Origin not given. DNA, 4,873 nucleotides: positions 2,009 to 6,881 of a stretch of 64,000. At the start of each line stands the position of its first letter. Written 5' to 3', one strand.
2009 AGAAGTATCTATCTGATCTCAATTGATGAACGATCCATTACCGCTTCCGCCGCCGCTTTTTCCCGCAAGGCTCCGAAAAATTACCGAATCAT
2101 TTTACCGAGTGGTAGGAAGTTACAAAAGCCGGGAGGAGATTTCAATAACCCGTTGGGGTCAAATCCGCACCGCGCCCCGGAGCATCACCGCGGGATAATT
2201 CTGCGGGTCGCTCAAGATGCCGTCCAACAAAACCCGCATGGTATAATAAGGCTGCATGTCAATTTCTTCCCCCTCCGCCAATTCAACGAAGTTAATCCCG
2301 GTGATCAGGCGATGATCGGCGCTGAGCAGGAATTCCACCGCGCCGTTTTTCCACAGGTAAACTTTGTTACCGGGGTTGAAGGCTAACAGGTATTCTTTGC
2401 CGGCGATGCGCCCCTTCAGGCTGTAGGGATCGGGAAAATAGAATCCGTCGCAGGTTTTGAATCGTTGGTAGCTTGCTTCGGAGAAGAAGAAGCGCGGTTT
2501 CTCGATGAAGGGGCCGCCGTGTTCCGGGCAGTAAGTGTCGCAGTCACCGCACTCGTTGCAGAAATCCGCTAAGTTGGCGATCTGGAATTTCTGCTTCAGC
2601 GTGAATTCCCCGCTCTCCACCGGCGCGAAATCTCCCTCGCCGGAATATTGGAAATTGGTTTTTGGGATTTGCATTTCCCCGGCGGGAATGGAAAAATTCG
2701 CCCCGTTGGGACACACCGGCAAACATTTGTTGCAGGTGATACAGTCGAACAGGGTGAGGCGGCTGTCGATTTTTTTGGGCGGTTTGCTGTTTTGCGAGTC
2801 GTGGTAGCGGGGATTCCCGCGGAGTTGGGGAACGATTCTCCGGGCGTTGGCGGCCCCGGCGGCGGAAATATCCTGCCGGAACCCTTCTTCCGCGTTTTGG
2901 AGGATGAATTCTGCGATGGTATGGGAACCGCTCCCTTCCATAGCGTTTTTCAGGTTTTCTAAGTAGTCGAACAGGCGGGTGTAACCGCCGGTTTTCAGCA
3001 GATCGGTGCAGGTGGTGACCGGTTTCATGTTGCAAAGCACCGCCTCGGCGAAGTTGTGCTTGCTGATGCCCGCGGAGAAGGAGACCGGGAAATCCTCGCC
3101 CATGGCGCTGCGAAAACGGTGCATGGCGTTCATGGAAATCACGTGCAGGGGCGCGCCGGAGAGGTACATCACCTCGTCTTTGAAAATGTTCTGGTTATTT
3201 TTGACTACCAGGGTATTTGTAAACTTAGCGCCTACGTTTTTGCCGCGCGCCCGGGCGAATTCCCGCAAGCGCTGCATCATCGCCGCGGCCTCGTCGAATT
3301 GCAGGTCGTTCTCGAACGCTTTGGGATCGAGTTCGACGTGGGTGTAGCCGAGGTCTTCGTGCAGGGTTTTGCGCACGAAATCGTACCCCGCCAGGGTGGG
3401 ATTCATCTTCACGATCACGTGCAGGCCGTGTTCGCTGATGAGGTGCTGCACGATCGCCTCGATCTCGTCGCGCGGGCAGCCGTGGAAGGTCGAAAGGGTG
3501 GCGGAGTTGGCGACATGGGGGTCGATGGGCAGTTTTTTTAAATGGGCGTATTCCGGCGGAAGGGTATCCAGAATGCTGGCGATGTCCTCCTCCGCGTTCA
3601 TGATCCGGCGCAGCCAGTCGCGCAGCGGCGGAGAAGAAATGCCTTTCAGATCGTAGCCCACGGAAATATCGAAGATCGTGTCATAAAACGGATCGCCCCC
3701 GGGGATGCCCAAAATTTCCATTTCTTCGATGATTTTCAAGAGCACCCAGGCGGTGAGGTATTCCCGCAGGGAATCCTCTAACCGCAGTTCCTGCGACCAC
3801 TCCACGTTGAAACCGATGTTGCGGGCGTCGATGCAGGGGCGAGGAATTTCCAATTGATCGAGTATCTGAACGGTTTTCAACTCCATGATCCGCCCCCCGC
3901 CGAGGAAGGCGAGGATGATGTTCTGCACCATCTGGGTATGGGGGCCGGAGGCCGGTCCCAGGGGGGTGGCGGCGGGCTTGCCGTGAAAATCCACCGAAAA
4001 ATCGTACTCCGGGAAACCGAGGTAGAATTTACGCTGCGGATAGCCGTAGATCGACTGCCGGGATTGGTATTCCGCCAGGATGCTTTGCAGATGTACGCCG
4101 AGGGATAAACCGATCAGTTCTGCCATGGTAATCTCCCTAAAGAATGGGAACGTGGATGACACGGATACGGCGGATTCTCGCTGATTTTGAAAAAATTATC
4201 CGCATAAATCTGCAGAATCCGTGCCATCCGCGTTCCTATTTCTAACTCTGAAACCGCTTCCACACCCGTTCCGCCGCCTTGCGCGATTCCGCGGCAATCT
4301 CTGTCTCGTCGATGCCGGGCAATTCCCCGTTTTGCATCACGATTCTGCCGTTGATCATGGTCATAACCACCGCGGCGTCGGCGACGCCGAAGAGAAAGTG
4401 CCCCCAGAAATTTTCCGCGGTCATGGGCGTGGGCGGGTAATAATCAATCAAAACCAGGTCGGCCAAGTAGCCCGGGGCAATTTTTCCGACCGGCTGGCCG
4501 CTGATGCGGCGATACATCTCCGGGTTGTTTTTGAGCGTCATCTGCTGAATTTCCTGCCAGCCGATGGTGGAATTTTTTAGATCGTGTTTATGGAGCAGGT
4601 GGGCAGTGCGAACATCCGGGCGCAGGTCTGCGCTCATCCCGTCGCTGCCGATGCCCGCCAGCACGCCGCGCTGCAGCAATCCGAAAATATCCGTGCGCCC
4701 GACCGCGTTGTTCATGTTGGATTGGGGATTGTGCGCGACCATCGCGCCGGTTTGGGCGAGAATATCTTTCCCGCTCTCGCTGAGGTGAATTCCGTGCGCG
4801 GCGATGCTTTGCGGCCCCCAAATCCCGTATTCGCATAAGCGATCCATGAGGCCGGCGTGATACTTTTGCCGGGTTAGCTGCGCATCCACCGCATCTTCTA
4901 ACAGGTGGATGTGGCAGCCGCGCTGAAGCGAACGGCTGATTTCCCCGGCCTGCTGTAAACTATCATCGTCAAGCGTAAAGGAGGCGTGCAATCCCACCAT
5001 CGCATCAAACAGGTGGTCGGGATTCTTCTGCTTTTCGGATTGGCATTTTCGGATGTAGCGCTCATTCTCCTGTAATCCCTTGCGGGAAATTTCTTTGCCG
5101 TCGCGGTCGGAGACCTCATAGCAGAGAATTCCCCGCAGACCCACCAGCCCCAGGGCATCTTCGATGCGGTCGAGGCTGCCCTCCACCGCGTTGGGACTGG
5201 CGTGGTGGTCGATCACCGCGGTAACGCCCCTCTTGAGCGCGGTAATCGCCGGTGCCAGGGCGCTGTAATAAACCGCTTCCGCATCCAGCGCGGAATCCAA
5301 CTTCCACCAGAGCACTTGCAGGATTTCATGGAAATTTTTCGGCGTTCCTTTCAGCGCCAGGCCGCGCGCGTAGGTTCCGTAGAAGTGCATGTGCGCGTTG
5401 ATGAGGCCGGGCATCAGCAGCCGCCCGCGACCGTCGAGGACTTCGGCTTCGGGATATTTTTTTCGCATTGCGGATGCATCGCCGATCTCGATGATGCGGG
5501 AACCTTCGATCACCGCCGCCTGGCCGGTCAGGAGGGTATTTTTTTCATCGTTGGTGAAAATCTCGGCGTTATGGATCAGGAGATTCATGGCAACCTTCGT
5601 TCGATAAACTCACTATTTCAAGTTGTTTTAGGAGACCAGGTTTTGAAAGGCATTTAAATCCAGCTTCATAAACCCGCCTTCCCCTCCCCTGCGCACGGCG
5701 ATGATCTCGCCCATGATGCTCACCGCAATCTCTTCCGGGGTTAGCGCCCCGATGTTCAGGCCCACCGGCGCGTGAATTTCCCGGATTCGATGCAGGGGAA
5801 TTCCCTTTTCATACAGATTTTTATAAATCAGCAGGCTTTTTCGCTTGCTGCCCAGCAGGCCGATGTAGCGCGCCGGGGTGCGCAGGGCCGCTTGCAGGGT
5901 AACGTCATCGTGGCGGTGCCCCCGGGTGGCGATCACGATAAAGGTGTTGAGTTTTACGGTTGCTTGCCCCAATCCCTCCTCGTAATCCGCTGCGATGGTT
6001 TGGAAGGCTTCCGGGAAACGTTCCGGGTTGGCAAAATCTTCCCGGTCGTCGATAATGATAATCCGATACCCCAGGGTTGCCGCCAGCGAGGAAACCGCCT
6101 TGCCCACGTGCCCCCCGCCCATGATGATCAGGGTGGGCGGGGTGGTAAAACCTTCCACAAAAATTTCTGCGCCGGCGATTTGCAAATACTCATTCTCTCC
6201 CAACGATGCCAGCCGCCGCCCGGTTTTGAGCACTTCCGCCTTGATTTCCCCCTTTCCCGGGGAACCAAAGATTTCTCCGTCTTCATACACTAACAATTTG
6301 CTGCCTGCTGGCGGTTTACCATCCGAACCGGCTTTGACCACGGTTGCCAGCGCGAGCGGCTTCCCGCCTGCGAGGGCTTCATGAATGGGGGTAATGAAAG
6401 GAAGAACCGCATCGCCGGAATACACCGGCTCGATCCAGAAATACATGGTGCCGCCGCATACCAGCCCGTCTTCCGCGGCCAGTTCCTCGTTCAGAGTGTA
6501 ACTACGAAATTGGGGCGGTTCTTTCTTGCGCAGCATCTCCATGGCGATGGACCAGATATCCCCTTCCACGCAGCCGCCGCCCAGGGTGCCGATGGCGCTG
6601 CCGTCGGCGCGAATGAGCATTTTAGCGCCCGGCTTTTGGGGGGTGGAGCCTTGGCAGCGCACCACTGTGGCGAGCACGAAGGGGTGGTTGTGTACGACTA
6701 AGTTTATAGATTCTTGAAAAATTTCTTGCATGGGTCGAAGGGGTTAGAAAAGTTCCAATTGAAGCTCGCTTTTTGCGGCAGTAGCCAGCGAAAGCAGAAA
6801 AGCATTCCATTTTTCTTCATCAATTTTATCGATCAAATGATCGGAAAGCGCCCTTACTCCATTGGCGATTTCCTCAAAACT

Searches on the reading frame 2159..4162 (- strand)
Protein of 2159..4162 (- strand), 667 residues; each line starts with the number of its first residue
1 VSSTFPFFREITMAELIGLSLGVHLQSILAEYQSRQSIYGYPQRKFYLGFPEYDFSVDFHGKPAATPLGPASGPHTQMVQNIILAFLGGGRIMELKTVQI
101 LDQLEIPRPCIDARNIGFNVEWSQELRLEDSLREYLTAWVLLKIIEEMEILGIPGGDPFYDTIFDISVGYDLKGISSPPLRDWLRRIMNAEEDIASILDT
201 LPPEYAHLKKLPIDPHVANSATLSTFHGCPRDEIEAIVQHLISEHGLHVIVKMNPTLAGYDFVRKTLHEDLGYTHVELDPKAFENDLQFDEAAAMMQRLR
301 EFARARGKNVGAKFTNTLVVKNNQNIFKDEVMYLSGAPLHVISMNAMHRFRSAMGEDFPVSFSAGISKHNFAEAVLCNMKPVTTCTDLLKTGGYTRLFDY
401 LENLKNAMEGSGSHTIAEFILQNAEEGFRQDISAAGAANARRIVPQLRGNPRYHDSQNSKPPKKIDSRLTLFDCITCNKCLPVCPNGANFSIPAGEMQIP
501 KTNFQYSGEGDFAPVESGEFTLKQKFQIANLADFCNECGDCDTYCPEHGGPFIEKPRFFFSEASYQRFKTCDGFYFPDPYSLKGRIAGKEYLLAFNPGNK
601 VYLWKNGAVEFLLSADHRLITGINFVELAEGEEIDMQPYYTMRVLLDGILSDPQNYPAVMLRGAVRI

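Call 5: search_protein_families(library=pfam, proteins=[window:2159-4162:-], max_evalue=0.01)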
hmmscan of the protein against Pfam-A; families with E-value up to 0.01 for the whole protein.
window:2159-4162:- (667 aa): 8 families
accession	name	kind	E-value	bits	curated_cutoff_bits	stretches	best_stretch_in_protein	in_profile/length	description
PF13534.11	Fer4_17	-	7.6e-08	33.2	22.2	1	462-488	34-60/61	4Fe-4S dicluster domain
PF13187.11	Fer4_9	-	6.6e-07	29.7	27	1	460-488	34-51/52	4Fe-4S dicluster domain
PF13183.11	Fer4_8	-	4.3e-06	27.6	27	1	473-547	4-66/68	4Fe-4S dicluster domain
PF13237.11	Fer4_10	-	3.9e-05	23.9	25.5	0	473-486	8-21/53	4Fe-4S dicluster domain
PF12838.12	Fer4_7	-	0.00016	22.5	27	1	474-547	2-50/52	4Fe-4S dicluster domain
PF13746.11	Fer4_18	-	0.001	19.7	27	0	447-488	32-75/114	4Fe-4S dicluster domain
PF14697.11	Fer4_21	-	0.0023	18.4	35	0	473-486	7-20/59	4Fe-4S dicluster domain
PF12797.12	Fer4_2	-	0.0023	18.2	24.5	0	532-547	7-22/22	4Fe-4S binding domain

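Call 62: search_protein_families(library=ncbifam, proteins=[window:2159-4162:-], max_evalue=0.00001)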
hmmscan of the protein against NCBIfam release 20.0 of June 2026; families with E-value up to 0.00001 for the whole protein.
window:2159-4162:- (667 aa): 1 family
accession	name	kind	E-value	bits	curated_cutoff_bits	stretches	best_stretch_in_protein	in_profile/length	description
TIGR03315.1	Se_ygfK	equivalog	1.7e-127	426.4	835.3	2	20-411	8-399/1012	putative selenate reductase subunit YgfK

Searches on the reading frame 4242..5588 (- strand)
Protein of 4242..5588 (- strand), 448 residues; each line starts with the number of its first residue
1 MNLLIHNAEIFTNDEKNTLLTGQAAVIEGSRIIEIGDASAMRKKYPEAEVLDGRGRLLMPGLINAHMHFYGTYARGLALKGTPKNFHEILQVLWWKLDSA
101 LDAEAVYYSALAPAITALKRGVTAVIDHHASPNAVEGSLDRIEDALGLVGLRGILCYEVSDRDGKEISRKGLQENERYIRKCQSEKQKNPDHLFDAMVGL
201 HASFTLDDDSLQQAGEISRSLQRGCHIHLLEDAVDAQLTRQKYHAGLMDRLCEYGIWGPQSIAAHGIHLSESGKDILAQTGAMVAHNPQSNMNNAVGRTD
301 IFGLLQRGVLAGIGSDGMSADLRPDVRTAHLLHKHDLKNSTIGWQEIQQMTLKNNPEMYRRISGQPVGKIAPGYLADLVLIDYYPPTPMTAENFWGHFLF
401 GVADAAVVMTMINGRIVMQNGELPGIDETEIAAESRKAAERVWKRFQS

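Call 5: search_protein_families(library=pfam, proteins=[window:4242-5588:-], max_evalue=0.01)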
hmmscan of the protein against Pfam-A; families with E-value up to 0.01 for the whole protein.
window:4242-5588:- (448 aa): 3 families
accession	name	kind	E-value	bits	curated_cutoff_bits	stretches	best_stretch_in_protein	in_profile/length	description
PF01979.26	Amidohydro_1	-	7.3e-41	141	25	1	58-417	2-345/345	Amidohydrolase family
PF07969.17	Amidohydro_3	-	2.1e-10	41.2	29.7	1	49-92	1-47/472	Amidohydrolase family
PF22039.1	HUTI_composite_bact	-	3.2e-05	23.9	25.5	1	26-48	4-26/26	Imidazolonepropionase-like composite domain, bacteria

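Call 62: search_protein_families(library=ncbifam, proteins=[window:4242-5588:-], max_evalue=0.00001)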
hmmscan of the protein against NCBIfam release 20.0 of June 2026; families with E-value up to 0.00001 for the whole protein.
window:4242-5588:- (448 aa): 28 families (the best 25 are shown)
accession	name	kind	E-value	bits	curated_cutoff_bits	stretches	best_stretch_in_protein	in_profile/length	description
NF005540.0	PRK07203.1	equivalog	6.5e-156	519.4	444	1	3-447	2-443/444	putative aminohydrolase SsnA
TIGR03314.1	Se_ssnA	subfamily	1e-148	495.8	455.5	1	3-446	1-441/441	putative selenium metabolism protein SsnA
NF004701.0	PRK06038.1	equivalog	4.6e-59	200.2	609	1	2-445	5-429/432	N-ethylammeline chlorohydrolase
NF005557.0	PRK07228.1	equivalog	5.8e-52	176.9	522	1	2-446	2-441/445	5'-deoxyadenosine deaminase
NF006055.0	PRK08203.1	equivalog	1.3e-50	172.3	532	1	3-444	7-452/455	8-oxoguanine deaminase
NF006252.0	PRK08393.1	equivalog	4.6e-49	167.6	617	1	1-440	1-421/424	N-ethylammeline chlorohydrolase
NF006549.0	PRK09045.1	equivalog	1.3e-43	149.2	540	1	2-443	9-440/444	TRZ/ATZ family hydrolase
NF004995.0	PRK06380.1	subfamily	1.6e-40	139.4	567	1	1-432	1-413/418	metal-dependent hydrolase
NF006056.0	PRK08204.1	subfamily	2.8e-34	118.7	391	1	3-446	5-444/449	hypothetical protein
NF012037.0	PRK15493.1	equivalog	3.6e-34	118.3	779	1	6-437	6-428/435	bifunctional S-methyl-5'-thioadenosine deaminase/S-adenosylhomocysteine deaminase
NF009059.0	PRK12393.1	equivalog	5.4e-32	111.1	543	1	2-444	6-457/460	amidohydrolase family protein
NF005211.0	PRK06687.1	equivalog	3.1e-28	98.7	703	1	7-423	6-414/419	TRZ/ATZ family protein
TIGR02967.1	guan_deamin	equivalog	7.3e-22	77.9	375.4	1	25-384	9-363/401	guanine deaminase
NF006679.0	PRK09228.1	subfamily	7e-21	74.5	351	2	206-390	208-393/433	guanine deaminase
NF006681.0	PRK09229.1-2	equivalog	1.7e-20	73.2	362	1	27-428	26-435/451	formimidoylglutamate deiminase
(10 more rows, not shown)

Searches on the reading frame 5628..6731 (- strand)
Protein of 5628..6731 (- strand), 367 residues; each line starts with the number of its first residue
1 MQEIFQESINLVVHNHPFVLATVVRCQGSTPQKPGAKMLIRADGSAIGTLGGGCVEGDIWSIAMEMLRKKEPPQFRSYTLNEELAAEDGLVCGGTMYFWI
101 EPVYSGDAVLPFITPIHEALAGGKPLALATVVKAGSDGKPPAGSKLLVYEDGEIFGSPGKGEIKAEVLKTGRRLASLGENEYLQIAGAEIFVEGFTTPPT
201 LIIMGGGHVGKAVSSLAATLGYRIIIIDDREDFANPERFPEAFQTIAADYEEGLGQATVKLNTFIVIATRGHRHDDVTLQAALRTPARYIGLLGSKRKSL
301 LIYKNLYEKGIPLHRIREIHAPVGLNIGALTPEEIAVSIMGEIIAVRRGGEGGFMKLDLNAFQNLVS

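Call 5: search_protein_families(library=pfam, proteins=[window:5628-6731:-], max_evalue=0.01)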
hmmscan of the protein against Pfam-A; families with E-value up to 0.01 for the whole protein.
window:5628-6731:- (367 aa): 4 families
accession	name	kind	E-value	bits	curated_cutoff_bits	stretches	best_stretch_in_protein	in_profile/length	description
PF13478.12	XdhC_C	-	1.7e-41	142.1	29.7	1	201-343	1-125/125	XdhC Rossmann domain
PF02625.21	XdhC_CoxI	-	2.1e-37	127.3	24.3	2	15-75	5-64/68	XdhC and CoxI family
PF07992.20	Pyr_redox_2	-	0.0066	16.3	26.1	1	199-264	143-205/291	Pyridine nucleotide-disulphide oxidoreductase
PF02254.24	TrkA_N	-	0.008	16.9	23.8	0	202-272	2-73/116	TrkA-N domain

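Call 7: search_protein_families(library=ncbifam, proteins=[window:5628-6731:-], max_evalue=0.01)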
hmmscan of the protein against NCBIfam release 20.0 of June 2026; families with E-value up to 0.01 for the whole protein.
window:5628-6731:- (367 aa): 5 families
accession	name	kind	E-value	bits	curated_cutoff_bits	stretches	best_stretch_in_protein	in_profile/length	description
NF045664.1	XdhC_rel_AOR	equivalog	3.5e-93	312.6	350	3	184-348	180-345/346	XdhC family aldehyde oxidoreductase maturation factor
TIGR02964.1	xanthine_xdhC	equivalog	2.5e-36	125.5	161.6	2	198-344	100-246/246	xanthine dehydrogenase accessory protein XdhC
NF004675.0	PRK06019.1-1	equivalog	0.00085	18.2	375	1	197-251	8-59/375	5-(carboxyamino)imidazole ribonucleotide synthase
NF005572.0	PRK07251.1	equivalog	0.0027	16.5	537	1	196-257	155-214/438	FAD-containing oxidoreductase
NF004677.0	PRK06019.1-3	equivalog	0.0075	15.1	441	0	197-232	10-45/389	5-(carboxyamino)imidazole ribonucleotide synthase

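Call 28: find_related_loci(query=window:5628-6731:-, collection=genome_contigs, flank=8000)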
Query window:5628-6731:- (367 aa) in genome_contigs; peptide patterns used: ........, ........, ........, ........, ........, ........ (x = any residue, [..] = any of these).
199 stretches matched a pattern; 113 encode a relative of the query (tblastn E <= 1e-3); the best 80 are kept; 80 distinct loci.
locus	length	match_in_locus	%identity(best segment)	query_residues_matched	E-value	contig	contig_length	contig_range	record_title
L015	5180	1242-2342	89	1-367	0e+0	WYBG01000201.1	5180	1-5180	MAG: Deltaproteobacteria bacterium isolate PRO9 k127_162128, whole genome shotgun sequence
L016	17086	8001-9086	89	1-361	0e+0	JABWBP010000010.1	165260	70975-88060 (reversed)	MAG: Calditrichaceae bacterium isolate MAG_33 scaffold_367, whole genome shotgun sequence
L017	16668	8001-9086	55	1-358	4e-127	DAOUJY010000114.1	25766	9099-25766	MAG TPA_asm: Dehalococcoidia bacterium isolate S34_283 k113_1114187, whole genome shotgun sequence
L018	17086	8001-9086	55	1-358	6e-127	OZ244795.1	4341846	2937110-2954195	MAG: Dehalococcoidia bacterium isolate 888037fe-99b5-4f1c-be9c-829ee1fba83a genome assembly, chromosome: 1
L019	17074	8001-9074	56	1-358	9e-127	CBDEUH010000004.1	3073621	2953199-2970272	MAG: Dehalococcoidia bacterium isolate bfea76a8-140f-4873-bc2f-160740800df5 genome assembly, contig: contig_4, whole gen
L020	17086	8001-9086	55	1-358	3e-126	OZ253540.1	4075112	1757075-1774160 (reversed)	MAG: Dehalococcoidia bacterium isolate 12151d70-3c61-4942-ab7c-45b58ecc7731 genome assembly, chromosome: 1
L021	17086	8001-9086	55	1-358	2e-125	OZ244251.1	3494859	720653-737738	MAG: Dehalococcoidia bacterium isolate 336a6304-0e06-48bf-99bc-adea3de86b35 genome assembly, chromosome: 1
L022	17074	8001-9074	54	1-358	2e-125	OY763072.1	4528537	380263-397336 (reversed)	MAG: Dehalococcoidia bacterium isolate 40e540cc-5106-4b3b-ab2b-631d7f64572a genome assembly, chromosome: 1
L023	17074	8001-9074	54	1-358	4e-125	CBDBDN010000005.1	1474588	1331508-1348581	MAG: Dehalococcoidia bacterium isolate 358923a9-09b8-419b-a7c8-a792b221afc8 genome assembly, contig: contig_5, whole gen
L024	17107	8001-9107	54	1-358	1e-123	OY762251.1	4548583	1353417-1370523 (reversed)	MAG: Dehalococcoidia bacterium isolate d71b8fac-47d3-446e-896e-fb0c20447f33 genome assembly, chromosome: 1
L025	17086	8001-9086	54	1-358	4e-122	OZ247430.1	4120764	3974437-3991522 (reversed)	MAG: Dehalococcoidia bacterium isolate 339727ca-cd9b-4604-b777-057588a3f35a genome assembly, chromosome: 1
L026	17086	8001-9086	54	1-358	3e-121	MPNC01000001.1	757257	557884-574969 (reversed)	MAG: SAR202 cluster bacterium bin87 NODE_3_length_757257_cov_19.5237_ID_5, whole genome shotgun sequence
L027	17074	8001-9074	54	1-358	2e-119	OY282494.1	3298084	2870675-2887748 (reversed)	MAG: uncultured Dehalococcoidia bacterium genome assembly, chromosome: 1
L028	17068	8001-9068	50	1-358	5e-108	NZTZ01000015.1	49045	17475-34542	MAG: Chloroflexota bacterium isolate EAC10 24439, whole genome shotgun sequence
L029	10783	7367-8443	53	1-358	9e-108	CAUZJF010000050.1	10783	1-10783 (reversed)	MAG: Dehalococcoidia bacterium isolate CB27_Tmax.29 genome assembly, contig: Ga0310121_10005584, whole genome shotgun se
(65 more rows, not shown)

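Call 39: search_protein_families(library=pfam, proteins=[L015:684-944:+, L015:954-1241:+], max_evalue=0.1)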
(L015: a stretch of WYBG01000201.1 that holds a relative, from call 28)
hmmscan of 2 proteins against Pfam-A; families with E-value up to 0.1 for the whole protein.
L015:684-944:+ (86 aa): 1 family
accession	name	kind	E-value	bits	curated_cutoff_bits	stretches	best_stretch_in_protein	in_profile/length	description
PF13711.11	DUF4160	-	2.2e-17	63.4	23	1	9-71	1-65/65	Domain of unknown function (DUF4160)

L015:954-1241:+ (95 aa): 1 family
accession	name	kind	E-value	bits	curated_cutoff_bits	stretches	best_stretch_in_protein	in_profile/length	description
PF10387.14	DUF2442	-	1.9e-16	60.5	23.9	1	9-78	1-69/72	Protein of unknown function (DUF2442)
